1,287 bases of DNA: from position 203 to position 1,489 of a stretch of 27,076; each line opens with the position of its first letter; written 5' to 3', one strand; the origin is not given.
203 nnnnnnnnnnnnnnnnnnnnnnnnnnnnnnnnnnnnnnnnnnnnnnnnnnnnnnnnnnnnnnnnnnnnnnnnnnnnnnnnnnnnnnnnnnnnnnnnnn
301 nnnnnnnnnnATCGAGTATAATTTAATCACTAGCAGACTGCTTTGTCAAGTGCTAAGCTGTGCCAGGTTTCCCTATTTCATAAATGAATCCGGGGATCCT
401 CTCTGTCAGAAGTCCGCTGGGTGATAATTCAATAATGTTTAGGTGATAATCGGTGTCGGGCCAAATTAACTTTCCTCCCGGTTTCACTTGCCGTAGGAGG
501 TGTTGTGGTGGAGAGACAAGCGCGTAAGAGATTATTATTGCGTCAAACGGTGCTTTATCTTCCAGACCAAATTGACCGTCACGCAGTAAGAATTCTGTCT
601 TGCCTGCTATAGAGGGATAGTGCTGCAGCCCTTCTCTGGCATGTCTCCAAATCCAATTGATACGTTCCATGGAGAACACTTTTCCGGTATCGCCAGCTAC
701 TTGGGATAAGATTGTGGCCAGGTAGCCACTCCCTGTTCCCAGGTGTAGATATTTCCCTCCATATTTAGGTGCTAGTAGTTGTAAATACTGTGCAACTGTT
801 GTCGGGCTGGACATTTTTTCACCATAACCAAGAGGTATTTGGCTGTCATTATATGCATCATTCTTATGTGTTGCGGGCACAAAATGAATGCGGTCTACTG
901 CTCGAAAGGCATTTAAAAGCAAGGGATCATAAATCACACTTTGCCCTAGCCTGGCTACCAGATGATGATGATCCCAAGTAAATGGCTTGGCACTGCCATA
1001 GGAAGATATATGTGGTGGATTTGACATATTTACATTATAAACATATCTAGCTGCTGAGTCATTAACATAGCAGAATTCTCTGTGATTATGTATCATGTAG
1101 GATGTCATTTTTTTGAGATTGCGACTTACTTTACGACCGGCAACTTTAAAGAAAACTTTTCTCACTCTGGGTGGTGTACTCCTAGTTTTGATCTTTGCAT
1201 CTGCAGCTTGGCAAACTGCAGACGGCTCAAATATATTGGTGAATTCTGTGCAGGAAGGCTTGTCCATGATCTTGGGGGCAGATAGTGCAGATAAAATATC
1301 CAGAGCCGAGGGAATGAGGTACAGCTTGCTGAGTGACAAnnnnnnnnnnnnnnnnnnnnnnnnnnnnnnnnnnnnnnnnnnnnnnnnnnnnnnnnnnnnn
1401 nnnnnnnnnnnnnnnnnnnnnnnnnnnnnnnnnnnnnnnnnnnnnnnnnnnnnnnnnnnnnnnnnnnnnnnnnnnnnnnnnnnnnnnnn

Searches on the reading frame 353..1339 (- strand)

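Call 38: search_protein_families(library=pfam, proteins=[window:353-1339:-], max_evalue=0.001)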
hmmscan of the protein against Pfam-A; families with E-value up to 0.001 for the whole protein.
window:353-1339:- (328 aa): 1 family
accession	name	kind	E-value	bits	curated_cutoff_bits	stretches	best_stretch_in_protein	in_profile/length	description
PF01135.25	PCMT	-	3.5e-36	125.4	20.3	1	126-294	5-172/210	Protein-L-isoaspartate(D-aspartate) O-methyltransferase (PCMT)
